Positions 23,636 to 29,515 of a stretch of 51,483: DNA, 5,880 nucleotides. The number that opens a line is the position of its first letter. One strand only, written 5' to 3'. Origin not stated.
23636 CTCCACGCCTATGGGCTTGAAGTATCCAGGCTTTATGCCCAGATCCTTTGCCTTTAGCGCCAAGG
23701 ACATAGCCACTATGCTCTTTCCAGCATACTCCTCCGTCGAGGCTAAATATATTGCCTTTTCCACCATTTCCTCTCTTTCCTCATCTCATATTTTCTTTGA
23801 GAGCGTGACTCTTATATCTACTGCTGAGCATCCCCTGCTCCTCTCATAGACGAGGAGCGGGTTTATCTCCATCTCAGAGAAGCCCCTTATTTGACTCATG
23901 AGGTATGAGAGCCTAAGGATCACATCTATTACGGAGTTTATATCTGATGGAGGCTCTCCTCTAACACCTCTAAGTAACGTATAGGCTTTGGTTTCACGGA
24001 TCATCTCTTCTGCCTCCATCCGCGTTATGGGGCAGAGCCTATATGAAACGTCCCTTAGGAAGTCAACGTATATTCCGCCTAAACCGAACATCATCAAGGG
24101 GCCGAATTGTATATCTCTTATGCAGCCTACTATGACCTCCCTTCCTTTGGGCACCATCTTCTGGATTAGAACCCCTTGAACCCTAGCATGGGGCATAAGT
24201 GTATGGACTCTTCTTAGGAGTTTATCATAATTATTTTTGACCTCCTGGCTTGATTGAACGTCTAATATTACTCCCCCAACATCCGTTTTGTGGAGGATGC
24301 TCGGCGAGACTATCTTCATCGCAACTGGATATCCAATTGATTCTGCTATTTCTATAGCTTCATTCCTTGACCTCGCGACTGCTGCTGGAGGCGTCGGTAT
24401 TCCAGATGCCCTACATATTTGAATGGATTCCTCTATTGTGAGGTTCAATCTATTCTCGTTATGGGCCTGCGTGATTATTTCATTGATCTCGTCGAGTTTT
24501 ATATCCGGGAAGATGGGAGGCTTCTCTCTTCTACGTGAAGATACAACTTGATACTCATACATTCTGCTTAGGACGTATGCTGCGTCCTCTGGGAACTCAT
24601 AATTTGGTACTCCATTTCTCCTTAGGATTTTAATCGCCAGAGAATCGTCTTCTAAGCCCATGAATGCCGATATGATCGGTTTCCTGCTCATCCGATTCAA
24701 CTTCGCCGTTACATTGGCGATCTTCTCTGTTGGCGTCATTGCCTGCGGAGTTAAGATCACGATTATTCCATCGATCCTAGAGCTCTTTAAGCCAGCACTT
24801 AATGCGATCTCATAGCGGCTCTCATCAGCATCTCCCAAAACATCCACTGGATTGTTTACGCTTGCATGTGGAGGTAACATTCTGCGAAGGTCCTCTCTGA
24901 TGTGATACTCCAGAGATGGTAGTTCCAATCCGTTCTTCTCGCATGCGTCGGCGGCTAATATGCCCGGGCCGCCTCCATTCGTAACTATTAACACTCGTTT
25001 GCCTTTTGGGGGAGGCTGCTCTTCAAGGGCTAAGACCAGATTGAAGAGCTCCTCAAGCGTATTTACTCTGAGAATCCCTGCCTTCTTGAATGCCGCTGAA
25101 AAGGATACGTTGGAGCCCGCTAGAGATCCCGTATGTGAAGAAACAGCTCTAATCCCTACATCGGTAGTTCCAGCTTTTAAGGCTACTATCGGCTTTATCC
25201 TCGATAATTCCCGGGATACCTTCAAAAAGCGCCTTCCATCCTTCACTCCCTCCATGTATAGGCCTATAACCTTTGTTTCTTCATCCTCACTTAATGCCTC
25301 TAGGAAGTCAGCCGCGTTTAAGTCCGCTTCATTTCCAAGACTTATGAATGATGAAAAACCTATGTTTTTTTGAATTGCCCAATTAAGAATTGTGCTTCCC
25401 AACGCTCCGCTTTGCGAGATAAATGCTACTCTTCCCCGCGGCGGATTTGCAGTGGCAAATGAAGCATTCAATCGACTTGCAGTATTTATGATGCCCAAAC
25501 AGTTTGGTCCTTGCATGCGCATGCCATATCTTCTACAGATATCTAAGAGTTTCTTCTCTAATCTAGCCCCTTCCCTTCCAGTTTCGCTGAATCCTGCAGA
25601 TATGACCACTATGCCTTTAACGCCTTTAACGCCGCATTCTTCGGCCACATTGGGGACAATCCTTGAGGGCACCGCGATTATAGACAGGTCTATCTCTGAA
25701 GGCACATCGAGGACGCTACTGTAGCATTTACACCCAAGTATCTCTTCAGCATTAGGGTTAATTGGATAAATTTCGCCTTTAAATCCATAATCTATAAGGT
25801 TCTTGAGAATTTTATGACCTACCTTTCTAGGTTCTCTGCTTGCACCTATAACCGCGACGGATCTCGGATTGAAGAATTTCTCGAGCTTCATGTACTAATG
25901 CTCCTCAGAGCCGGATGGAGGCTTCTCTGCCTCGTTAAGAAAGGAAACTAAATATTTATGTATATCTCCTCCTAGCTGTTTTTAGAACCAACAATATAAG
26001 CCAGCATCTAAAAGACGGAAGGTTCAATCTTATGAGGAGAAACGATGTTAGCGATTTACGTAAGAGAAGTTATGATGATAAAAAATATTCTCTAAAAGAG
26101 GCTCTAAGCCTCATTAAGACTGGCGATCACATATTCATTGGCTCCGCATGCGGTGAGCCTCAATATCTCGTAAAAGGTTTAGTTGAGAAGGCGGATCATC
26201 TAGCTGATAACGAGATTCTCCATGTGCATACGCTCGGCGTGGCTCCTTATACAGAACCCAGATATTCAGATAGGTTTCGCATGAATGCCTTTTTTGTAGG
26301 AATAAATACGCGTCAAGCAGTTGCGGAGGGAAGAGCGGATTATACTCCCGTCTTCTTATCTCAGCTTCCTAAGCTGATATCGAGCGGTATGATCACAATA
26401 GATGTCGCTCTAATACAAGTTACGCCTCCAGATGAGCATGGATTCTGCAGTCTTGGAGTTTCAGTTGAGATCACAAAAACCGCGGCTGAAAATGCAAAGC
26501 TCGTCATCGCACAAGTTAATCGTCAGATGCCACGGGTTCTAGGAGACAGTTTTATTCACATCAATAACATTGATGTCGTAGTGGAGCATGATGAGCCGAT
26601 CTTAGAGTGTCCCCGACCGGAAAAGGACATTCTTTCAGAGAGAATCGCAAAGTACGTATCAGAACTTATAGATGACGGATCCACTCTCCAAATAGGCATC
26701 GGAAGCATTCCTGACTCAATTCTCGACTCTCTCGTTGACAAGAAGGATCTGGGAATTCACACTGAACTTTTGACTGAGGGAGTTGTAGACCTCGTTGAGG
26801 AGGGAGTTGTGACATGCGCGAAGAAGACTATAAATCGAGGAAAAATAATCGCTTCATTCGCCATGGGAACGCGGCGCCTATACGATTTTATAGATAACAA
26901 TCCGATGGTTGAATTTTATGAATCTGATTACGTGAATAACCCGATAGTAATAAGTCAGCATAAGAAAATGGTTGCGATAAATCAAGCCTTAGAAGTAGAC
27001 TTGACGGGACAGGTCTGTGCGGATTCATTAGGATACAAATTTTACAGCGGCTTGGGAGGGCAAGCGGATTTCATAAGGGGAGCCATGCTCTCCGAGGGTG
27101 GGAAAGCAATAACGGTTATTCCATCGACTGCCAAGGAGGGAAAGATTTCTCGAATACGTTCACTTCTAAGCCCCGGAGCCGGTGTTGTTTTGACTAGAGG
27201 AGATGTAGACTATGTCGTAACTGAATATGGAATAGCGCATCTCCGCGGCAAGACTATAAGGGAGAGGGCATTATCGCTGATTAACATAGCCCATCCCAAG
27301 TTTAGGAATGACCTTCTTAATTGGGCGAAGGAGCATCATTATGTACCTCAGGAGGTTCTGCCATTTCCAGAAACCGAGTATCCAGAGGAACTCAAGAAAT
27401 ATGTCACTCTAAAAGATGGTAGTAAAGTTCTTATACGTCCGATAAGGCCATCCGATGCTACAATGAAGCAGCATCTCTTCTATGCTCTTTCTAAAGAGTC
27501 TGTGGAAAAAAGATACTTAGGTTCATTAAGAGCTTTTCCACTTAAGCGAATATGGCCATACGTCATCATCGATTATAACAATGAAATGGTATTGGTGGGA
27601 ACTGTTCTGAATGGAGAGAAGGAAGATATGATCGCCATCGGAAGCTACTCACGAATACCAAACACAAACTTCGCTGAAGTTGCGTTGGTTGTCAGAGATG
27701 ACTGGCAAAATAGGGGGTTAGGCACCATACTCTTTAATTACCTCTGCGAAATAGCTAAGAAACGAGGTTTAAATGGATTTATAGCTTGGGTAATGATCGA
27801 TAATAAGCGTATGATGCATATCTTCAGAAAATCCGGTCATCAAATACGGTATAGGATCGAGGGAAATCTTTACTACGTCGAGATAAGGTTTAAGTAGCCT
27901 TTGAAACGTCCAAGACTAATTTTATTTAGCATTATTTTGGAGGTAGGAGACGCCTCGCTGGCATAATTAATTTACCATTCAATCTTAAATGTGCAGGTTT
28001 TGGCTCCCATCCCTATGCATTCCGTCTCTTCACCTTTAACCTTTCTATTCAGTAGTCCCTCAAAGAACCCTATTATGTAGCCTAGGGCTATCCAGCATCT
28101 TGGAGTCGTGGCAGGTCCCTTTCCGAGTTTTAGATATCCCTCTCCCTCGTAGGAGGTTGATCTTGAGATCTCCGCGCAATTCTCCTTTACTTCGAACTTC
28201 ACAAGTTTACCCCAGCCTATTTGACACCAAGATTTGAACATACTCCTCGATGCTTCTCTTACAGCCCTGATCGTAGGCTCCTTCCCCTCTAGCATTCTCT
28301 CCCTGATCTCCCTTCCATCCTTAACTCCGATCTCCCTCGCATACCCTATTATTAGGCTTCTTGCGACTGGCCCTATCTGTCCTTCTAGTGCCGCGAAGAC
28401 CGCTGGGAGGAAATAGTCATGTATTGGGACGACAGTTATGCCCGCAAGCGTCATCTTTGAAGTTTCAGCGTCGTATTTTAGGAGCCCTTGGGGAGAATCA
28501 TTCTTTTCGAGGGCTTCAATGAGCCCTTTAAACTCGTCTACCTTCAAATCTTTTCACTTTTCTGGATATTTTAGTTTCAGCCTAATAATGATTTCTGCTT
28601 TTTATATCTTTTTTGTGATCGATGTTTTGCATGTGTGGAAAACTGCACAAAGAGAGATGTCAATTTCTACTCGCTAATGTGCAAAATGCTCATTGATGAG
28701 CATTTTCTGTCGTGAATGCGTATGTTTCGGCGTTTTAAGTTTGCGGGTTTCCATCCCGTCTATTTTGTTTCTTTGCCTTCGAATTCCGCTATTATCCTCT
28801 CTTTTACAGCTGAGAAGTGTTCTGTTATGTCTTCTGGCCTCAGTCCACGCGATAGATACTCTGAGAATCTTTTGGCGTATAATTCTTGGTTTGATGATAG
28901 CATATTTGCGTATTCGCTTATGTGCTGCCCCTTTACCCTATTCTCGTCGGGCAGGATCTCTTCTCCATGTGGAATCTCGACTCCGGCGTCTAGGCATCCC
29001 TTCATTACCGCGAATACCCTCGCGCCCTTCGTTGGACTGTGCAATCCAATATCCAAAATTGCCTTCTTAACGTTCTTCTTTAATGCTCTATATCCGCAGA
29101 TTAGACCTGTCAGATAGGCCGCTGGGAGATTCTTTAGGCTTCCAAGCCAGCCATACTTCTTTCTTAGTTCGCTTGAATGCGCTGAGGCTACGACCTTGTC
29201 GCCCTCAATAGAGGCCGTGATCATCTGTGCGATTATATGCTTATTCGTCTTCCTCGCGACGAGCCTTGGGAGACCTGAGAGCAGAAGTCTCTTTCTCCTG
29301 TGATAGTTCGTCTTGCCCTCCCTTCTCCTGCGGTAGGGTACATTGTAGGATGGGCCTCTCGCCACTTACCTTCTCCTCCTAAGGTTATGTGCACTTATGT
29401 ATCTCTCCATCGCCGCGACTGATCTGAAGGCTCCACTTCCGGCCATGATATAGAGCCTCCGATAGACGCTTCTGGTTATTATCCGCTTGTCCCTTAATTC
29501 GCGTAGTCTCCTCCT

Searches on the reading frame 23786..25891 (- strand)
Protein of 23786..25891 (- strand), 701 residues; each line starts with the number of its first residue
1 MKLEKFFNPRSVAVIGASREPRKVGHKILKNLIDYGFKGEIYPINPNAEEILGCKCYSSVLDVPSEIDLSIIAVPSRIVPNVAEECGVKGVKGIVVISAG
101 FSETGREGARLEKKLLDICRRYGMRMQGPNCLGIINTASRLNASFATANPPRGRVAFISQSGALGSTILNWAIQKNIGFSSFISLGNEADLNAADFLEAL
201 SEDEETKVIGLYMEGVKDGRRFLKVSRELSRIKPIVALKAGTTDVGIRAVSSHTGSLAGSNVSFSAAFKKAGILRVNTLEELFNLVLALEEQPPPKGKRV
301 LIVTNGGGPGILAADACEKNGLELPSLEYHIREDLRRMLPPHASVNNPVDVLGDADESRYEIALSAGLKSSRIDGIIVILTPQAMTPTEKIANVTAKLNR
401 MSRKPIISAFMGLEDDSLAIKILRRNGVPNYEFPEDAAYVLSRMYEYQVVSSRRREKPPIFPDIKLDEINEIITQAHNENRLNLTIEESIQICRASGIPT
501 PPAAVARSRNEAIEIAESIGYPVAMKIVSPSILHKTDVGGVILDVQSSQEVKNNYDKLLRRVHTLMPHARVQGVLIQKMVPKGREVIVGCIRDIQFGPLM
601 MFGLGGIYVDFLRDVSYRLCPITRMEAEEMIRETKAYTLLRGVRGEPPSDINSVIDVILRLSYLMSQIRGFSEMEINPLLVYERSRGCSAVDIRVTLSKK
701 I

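Call 30: search_protein_families(library=pfam, proteins=[window:23786-25891:-], max_evalue=0.001)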
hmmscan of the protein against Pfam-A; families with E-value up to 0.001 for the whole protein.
window:23786-25891:- (701 aa): 6 families
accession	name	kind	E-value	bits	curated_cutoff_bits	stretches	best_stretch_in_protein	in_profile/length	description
PF13549.11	ATP-grasp_5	-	1.1e-78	264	27.6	1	476-697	2-221/221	ATP-grasp domain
PF13607.11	Succ_CoA_lig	-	1e-54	184.5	27.4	1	152-288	1-137/138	Succinyl-CoA ligase like flavodoxin domain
PF13380.12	CoA_binding_2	-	2.1e-27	96.3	22.8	1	10-136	1-115/116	CoA binding domain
PF02629.25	CoA_binding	-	2.8e-19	70.1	22.3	1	9-100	3-97/97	CoA binding domain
PF19045.5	Ligase_CoA_2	-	2.9e-17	63.6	23.7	1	300-446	1-153/162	Ligase-CoA domain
PF08442.15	ATP-grasp_2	-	2.1e-05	24.7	29.5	1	489-680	7-201/202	ATP-grasp domain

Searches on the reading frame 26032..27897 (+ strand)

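Call 30: search_protein_families(library=pfam, proteins=[window:26032-27897:+], max_evalue=0.001)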
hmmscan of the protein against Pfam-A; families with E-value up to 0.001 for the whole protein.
window:26032-27897:+ (621 aa): 7 families
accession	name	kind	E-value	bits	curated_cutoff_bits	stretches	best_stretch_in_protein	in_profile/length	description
PF13336.12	AcetylCoA_hyd_C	-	2.6e-67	226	23.7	1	279-430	1-152/154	Acetyl-CoA hydrolase/transferase C-terminal domain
PF02550.21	AcetylCoA_hydro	-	2.4e-39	135.8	24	1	10-190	7-193/198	Acetyl-CoA hydrolase/transferase N-terminal domain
PF00583.31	Acetyltransf_1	-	7.9e-11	42.7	20.7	1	507-602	19-115/116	Acetyltransferase (GNAT) family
PF01144.29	CoA_trans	-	2.1e-06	27.7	23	0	20-86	3-72/217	Coenzyme A transferase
PF13302.13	Acetyltransf_3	-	1.5e-05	26.1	25.4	1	466-602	2-136/138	Acetyltransferase (GNAT) domain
PF00455.28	DeoRC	-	0.00037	20.9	31.8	0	203-245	7-49/160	DeoR C terminal sensor domain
PF13508.13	Acetyltransf_7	-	0.00093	20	27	0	536-600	17-79/84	Acetyltransferase (GNAT) domain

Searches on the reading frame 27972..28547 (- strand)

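Call 30: search_protein_families(library=pfam, proteins=[window:27972-28547:-], max_evalue=0.001)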
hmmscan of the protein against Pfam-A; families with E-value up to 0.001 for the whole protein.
window:27972-28547:- (191 aa): 1 family
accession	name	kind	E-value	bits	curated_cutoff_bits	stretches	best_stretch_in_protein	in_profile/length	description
PF02830.23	V4R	-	5.2e-13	49.3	31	1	145-190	16-61/62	V4R domain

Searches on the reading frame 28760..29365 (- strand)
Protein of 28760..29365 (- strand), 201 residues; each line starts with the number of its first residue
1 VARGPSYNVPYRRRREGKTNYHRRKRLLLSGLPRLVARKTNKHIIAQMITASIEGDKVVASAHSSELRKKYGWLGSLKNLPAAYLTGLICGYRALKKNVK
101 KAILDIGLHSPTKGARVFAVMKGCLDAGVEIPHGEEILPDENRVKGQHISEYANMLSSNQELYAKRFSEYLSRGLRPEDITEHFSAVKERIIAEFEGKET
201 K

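Call 30: search_protein_families(library=pfam, proteins=[window:28760-29365:-], max_evalue=0.001)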
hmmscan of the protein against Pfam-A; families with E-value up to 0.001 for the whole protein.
window:28760-29365:- (201 aa): 2 families
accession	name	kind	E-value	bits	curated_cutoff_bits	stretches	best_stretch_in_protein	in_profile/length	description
PF17144.9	Ribosomal_L5e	-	4.6e-36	124.8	27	2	7-98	3-100/163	Ribosomal large subunit proteins 60S L5, and 50S L18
PF00861.27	Ribosomal_L18p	-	3.6e-06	27.8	27.8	1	14-109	3-96/116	Ribosomal L18 of archaea, bacteria, mitoch. and chloroplast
